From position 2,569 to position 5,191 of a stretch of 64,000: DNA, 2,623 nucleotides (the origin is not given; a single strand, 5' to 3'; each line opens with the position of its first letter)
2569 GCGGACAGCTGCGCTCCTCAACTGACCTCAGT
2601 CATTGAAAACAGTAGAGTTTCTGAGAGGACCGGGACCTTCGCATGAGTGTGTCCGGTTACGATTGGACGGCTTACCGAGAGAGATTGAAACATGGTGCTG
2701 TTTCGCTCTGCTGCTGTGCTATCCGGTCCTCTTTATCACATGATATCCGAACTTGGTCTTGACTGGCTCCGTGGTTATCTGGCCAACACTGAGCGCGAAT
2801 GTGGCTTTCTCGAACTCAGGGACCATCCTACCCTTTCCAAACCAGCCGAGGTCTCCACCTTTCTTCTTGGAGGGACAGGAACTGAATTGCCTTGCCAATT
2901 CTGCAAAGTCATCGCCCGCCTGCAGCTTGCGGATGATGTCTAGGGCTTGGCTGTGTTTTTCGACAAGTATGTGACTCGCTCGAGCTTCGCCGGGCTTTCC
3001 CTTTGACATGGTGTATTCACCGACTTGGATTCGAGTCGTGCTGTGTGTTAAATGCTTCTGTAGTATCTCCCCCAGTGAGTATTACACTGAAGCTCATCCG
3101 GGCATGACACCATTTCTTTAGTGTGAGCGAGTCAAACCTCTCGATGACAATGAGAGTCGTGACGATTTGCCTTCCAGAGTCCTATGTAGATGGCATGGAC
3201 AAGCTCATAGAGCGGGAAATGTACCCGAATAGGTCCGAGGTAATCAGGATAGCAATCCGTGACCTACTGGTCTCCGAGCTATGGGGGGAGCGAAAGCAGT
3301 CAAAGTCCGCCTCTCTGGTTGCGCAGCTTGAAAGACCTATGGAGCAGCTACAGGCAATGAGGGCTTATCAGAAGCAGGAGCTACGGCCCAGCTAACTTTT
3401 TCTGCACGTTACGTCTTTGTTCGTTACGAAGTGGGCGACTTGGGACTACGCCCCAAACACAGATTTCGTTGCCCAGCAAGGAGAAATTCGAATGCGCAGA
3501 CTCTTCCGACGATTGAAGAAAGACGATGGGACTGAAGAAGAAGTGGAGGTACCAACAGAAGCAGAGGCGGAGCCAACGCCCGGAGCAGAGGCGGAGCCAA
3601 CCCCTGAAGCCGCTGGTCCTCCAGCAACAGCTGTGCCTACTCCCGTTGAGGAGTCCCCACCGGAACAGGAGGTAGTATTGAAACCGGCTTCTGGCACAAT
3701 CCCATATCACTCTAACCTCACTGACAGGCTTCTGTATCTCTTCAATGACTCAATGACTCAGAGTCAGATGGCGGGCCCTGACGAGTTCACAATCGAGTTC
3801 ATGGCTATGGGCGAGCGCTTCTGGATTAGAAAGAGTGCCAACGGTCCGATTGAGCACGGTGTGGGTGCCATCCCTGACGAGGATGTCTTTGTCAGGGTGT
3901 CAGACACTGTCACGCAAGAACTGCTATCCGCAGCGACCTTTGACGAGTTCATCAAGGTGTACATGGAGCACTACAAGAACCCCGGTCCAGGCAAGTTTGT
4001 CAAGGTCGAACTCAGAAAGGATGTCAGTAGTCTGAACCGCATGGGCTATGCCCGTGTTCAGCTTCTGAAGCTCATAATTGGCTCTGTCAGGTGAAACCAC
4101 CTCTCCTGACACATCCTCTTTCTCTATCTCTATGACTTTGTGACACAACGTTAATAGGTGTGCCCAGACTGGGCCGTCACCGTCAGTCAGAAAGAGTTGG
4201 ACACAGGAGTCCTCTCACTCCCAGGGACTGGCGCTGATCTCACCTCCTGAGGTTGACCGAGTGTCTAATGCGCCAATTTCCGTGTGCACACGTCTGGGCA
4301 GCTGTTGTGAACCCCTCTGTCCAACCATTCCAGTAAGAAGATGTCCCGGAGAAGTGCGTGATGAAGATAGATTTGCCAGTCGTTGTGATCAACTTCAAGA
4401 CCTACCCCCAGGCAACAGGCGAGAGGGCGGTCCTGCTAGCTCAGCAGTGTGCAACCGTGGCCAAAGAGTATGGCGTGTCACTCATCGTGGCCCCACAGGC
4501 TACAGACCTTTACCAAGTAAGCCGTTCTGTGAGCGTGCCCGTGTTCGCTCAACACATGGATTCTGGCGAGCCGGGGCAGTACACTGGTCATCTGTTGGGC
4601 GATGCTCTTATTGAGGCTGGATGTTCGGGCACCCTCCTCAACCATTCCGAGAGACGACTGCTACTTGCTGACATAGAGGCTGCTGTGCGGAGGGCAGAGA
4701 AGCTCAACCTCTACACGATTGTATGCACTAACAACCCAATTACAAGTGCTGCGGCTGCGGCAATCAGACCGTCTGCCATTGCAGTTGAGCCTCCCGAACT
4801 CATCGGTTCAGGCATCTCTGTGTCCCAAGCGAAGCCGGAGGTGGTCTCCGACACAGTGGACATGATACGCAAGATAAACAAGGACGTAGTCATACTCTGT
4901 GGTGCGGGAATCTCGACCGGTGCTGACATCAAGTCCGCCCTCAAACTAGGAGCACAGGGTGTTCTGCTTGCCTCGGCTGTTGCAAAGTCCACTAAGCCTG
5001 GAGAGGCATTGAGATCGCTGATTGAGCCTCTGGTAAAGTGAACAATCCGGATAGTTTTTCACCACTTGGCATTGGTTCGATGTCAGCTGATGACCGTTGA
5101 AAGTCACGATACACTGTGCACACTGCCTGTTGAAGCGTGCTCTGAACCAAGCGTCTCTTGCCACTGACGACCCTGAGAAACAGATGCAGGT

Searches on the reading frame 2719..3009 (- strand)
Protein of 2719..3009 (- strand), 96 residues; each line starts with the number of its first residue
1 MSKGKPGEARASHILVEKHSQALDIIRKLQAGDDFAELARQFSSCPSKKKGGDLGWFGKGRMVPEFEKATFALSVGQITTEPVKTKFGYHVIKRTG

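Call 31: search_protein_families(library=pfam, proteins=[window:2719-3009:-], max_evalue=0.001)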
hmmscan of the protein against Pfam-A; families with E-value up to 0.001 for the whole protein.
window:2719-3009:- (96 aa): 3 families
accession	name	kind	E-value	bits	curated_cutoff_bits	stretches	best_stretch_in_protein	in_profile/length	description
PF13616.12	Rotamase_3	-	6.4e-25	88.4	22.5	1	4-94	11-112/116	PPIC-type PPIASE domain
PF00639.27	Rotamase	-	1.6e-24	87.1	21.7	1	19-95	19-96/97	PPIC-type PPIASE domain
PF13145.12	Rotamase_2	-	4.4e-08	34.4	27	1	8-95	21-106/121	PPIC-type PPIASE domain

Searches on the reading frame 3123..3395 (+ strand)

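Call 31: search_protein_families(library=pfam, proteins=[window:3123-3395:+], max_evalue=0.001)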
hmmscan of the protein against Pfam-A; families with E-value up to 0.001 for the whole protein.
window:3123-3395:+ (90 aa): 1 family
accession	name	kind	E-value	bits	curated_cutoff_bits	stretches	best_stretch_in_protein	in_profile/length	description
PF01402.27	RHH_1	-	6.2e-08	32.8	20.5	1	13-49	2-37/39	Ribbon-helix-helix protein, copG family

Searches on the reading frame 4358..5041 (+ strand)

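Call 31: search_protein_families(library=pfam, proteins=[window:4358-5041:+], max_evalue=0.001)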
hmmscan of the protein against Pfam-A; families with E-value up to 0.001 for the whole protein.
window:4358-5041:+ (227 aa): 3 families
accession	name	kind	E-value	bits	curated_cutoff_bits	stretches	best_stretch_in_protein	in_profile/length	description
PF00121.24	TIM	-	5.6e-42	144.4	20.1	1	7-213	1-237/245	Triosephosphate isomerase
PF05690.20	ThiG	-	4.1e-06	26.8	23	1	166-215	166-214/247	Thiazole biosynthesis protein ThiG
PF01070.24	FMN_dh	-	0.00073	19.1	24.9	1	170-208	267-305/350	FMN-dependent dehydrogenase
